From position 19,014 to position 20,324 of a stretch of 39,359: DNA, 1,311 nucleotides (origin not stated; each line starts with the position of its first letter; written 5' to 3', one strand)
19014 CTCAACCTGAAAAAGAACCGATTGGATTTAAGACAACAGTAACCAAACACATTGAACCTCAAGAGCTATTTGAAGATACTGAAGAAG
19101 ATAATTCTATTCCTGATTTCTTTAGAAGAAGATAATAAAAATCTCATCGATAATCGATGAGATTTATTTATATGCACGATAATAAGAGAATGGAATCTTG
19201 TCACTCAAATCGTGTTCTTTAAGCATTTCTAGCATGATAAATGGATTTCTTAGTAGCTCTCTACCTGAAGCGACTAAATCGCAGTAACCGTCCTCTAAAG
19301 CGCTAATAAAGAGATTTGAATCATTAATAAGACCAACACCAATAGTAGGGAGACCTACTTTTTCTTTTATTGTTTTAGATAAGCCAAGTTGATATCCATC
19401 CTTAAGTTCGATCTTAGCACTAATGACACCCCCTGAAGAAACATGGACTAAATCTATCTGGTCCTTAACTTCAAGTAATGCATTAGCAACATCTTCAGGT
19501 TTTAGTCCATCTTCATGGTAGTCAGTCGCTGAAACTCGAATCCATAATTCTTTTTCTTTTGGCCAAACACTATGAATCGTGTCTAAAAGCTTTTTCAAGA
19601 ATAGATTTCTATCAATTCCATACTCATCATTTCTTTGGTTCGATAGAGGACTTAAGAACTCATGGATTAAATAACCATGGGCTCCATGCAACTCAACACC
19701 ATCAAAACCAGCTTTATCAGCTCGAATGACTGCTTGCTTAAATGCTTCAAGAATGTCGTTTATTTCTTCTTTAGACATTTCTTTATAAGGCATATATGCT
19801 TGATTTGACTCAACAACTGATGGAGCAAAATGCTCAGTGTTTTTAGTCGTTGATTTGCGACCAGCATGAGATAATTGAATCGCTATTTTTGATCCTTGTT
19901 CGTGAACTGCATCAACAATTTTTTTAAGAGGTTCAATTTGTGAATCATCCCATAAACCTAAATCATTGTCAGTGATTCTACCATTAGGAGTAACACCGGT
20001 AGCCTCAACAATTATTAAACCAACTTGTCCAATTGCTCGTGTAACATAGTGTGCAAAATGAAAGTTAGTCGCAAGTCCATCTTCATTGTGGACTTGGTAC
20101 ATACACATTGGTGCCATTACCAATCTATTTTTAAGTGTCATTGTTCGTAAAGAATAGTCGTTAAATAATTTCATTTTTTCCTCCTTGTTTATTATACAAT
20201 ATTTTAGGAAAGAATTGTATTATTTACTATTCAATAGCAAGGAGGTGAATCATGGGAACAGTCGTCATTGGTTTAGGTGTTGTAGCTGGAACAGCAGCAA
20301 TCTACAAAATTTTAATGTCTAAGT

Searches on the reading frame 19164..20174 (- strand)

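Call 41: search_protein_families(library=pfam, proteins=[window:19164-20174:-], max_evalue=0.001)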
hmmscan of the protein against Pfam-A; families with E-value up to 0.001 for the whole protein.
window:19164-20174:- (336 aa): 1 family
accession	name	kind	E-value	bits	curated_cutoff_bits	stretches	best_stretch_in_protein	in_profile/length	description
PF00724.26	Oxidored_FMN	-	7.8e-76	256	27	1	2-315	1-333/342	NADH:flavin oxidoreductase / NADH oxidase family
